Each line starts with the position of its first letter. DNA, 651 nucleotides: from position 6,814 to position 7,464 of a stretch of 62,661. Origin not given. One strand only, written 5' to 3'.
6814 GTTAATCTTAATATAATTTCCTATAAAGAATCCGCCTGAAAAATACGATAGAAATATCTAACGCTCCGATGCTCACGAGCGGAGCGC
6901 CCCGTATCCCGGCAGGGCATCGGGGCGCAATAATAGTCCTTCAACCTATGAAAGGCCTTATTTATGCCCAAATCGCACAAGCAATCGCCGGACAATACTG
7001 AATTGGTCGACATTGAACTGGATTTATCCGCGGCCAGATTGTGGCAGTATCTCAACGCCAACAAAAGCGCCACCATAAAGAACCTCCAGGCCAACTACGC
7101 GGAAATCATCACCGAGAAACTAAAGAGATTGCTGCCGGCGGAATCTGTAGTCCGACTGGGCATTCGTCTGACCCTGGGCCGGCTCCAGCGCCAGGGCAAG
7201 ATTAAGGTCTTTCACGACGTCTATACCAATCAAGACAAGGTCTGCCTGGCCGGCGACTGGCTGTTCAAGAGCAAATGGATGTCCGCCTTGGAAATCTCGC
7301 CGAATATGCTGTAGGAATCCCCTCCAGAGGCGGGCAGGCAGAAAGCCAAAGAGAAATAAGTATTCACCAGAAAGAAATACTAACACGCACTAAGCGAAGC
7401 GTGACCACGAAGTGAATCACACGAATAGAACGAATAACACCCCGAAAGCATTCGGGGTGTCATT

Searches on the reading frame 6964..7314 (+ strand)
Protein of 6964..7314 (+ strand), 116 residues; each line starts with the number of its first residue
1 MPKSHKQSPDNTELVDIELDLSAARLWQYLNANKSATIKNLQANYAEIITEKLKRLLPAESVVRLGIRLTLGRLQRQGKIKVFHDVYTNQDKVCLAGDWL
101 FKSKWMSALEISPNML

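Call 5: search_protein_families(library=pfam, proteins=[window:6964-7314:+], max_evalue=0.01)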
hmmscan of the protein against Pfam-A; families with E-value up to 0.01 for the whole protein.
window:6964-7314:+ (116 aa): 0 families

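Call 10: search_protein_families(library=phrogs, proteins=[window:6964-7314:+], max_evalue=0.01)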
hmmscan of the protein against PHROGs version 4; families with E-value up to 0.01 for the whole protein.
window:6964-7314:+ (116 aa): 0 families

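Call 71: search_protein_families(library=padloc, proteins=[window:6964-7314:+], max_evalue=0.01)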
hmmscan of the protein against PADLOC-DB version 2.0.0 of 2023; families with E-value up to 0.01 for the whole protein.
window:6964-7314:+ (116 aa): 0 families

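Call 72: search_protein_families(library=ncbifam, proteins=[window:6964-7314:+], max_evalue=0.01)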
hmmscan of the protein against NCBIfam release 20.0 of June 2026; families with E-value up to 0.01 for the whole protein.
window:6964-7314:+ (116 aa): 0 families

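Call 96: find_encoding_contigs(protein=window:6964-7314:+, flank=10000, max_places=8)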
Protein window:6964-7314:+ (116 aa): 4 contigs read that carry it; 3 places shown.
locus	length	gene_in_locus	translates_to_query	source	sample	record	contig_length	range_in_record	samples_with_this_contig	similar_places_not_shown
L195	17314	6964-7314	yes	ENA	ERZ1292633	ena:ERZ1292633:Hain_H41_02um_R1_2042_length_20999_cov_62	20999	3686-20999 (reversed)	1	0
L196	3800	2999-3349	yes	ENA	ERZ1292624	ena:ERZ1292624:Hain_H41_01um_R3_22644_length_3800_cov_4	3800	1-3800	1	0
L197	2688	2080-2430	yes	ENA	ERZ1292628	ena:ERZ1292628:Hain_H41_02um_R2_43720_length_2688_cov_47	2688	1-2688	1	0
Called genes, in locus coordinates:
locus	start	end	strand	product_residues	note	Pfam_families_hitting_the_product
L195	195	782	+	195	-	PF13646:HEAT_2 (weak), PF00514:Arm (faint), PF02985:HEAT (faint), PF13513:HEAT_EZ (faint), PF13646:HEAT_2, PF03130:HEAT_PBS (faint), PF13646:HEAT_2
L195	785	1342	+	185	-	PF04017:DUF366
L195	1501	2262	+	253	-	PF02517:Rce1-like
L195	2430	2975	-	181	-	PF01862:PvlArgDC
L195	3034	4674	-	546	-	PF00118:Cpn60_TCP1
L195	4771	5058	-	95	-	PF00166:Cpn10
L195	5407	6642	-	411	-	PF00483:NTP_transferase, PF12804:NTP_transf_3 (weak), PF24894:Hexapep_GlmU, PF25084:LbH_EIF2B, PF25087:GMPPB_C (weak), PF25247:LbH_GLGC (faint)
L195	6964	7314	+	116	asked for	-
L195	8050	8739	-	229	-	PF12281:NTP_transf_8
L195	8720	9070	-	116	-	-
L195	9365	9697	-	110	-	-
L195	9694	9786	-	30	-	-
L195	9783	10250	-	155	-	-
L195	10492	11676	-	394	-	-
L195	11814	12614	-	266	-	-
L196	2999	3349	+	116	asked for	-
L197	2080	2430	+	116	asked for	-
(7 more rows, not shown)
